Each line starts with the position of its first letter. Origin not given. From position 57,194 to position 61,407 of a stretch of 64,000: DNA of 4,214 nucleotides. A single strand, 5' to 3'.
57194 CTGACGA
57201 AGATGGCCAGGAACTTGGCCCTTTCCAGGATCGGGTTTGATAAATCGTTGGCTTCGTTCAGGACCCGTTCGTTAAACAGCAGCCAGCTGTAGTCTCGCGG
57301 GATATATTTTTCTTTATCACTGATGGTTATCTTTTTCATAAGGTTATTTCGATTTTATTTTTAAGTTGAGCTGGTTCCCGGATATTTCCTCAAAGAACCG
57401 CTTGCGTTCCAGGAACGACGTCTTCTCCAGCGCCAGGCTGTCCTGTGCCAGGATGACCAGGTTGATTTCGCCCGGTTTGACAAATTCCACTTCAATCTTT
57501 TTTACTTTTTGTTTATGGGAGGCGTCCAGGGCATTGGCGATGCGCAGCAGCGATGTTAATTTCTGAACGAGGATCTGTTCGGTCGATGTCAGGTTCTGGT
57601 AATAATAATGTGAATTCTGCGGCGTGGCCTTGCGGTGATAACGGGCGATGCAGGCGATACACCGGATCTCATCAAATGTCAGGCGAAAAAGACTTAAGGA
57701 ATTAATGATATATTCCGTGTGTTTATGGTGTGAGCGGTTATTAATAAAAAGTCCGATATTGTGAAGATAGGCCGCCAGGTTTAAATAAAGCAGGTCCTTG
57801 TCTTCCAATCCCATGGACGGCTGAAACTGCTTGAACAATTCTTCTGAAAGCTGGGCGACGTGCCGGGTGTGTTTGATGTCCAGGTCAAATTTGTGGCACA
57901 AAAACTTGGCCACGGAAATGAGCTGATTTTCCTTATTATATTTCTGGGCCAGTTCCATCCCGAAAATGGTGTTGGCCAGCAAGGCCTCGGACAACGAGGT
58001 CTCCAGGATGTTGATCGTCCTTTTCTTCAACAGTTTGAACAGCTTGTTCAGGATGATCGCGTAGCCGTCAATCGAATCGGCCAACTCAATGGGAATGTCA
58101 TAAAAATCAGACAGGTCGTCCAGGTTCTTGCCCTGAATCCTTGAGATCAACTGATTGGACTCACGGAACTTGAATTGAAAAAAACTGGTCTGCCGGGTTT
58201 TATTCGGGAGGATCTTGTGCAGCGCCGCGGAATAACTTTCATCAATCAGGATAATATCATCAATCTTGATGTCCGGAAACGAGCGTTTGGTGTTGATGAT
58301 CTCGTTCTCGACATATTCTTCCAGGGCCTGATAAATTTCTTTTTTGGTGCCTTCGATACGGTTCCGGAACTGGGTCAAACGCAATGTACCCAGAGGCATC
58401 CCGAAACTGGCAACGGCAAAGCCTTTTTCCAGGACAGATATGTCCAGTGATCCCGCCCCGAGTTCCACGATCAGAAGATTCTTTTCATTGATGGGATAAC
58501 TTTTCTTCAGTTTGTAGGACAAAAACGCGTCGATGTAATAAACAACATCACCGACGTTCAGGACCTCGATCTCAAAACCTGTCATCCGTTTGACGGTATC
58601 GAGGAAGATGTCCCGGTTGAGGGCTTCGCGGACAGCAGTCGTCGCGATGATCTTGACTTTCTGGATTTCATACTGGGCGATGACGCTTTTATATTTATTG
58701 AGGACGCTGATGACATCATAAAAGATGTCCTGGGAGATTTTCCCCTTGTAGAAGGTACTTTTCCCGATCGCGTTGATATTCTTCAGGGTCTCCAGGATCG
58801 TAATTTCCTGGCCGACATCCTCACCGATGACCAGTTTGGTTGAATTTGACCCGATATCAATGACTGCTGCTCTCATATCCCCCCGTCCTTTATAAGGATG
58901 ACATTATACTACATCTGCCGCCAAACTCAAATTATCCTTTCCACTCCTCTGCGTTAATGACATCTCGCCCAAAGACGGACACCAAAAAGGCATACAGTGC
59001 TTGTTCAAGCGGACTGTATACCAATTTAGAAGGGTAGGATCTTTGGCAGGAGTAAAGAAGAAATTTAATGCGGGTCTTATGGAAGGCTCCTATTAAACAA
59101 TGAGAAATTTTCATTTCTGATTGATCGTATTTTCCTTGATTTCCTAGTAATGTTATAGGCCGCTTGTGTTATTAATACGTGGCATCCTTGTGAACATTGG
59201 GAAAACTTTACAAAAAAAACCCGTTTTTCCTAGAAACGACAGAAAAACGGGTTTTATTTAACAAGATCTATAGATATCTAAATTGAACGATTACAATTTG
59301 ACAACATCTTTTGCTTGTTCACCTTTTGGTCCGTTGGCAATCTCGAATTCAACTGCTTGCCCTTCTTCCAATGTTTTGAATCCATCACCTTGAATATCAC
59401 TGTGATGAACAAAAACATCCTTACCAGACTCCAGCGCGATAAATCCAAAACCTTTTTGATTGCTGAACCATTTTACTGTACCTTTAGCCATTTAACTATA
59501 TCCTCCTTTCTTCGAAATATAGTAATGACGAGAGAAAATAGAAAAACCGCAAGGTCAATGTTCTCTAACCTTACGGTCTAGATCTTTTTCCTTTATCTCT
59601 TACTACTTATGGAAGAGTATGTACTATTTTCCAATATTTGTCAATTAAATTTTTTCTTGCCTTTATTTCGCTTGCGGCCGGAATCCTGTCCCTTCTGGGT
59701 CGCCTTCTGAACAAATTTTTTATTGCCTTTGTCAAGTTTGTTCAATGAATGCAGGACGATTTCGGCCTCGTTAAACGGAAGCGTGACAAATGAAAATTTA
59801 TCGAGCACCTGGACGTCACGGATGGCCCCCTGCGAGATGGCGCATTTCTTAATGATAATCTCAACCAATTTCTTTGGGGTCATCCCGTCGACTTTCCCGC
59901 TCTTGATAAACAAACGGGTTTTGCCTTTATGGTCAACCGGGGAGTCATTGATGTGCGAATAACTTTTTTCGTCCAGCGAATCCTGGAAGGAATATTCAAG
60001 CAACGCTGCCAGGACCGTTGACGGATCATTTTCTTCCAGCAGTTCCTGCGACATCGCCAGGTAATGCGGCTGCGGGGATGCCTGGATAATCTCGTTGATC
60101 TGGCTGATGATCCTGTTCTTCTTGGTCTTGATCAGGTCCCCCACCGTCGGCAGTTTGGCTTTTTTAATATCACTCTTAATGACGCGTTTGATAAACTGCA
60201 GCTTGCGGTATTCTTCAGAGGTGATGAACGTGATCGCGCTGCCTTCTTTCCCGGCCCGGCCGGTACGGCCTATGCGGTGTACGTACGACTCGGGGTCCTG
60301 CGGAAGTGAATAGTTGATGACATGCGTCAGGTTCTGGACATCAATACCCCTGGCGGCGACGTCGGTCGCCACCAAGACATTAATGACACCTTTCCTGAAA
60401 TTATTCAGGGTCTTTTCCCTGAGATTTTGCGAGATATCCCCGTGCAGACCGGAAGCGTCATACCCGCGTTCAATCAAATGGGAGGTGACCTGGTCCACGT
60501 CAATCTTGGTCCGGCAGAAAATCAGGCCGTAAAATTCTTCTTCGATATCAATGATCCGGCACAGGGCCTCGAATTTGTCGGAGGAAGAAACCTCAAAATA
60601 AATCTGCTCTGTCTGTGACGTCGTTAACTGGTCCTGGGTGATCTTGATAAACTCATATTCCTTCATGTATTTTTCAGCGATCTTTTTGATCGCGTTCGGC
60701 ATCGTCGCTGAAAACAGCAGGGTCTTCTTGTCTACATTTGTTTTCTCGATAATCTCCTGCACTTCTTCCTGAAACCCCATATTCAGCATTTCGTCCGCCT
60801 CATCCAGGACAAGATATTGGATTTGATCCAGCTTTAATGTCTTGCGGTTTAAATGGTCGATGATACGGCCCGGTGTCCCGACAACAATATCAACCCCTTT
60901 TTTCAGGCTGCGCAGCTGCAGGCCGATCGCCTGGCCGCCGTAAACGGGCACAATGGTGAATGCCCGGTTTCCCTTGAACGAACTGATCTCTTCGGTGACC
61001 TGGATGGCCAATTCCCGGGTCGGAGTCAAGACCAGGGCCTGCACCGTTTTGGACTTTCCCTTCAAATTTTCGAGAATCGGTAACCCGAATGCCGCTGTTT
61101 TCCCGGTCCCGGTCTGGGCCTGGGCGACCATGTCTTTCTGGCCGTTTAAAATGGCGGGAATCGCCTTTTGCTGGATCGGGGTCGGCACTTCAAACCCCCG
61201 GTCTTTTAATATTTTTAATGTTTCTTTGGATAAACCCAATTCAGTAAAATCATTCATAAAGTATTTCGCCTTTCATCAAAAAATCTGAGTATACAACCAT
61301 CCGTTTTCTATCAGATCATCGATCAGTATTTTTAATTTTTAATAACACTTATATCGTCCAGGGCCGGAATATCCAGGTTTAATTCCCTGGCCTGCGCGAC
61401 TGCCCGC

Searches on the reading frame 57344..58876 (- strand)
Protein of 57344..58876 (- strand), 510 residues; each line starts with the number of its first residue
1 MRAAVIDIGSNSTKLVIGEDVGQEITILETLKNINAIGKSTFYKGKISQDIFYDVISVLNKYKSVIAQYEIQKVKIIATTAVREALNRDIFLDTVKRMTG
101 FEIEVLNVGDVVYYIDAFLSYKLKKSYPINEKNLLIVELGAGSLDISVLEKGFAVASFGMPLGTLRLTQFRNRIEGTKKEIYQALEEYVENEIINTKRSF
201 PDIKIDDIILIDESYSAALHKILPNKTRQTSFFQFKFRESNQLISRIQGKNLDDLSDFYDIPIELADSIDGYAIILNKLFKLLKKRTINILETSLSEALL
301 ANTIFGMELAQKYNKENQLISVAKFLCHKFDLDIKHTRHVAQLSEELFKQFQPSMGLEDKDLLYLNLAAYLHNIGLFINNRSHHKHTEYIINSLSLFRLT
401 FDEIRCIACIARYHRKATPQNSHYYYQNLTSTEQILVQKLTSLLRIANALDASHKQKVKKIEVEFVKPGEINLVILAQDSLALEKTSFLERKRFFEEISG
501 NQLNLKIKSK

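Call 78: search_protein_families(library=pfam, proteins=[window:57344-58876:-], max_evalue=0.001)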
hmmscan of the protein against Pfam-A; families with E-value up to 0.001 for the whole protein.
window:57344-58876:- (510 aa): 4 families
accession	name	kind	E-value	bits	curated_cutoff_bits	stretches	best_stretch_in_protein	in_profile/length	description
PF02541.22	Ppx-GppA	-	2.2e-24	86.8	27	1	17-301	2-279/285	Ppx/GppA phosphatase family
PF21447.3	Ppx-GppA_III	-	7.2e-24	85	27.3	1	325-470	8-152/177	Ppx/GppA phosphatase, domain III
PF01966.28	HD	-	2.4e-05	25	22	1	334-438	2-108/116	HD domain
PF24391.1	HD-CE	-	0.00016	21.9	27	0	333-453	8-188/263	HD-CE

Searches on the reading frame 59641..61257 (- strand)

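Call 78: search_protein_families(library=pfam, proteins=[window:59641-61257:-], max_evalue=0.001)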
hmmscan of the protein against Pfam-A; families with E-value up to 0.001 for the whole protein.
window:59641-61257:- (538 aa): 5 families
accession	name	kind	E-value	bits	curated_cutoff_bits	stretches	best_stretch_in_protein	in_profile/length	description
PF00270.35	DEAD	-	1.7e-51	174.7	26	1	26-192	1-166/167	DEAD/DEAH box helicase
PF00271.37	Helicase_C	-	3.3e-34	117.9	23.5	1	227-336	1-110/110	Helicase conserved C-terminal domain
PF03880.21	DbpA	-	4.1e-14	52.8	25.6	1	448-514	1-67/72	DbpA RNA binding domain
PF04851.21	ResIII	-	4.6e-14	53.1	22.5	1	25-187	4-163/164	Type III restriction enzyme, res subunit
PF14617.12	CMS1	-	0.00047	20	35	0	121-153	175-207/250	U3-containing 90S pre-ribosomal complex subunit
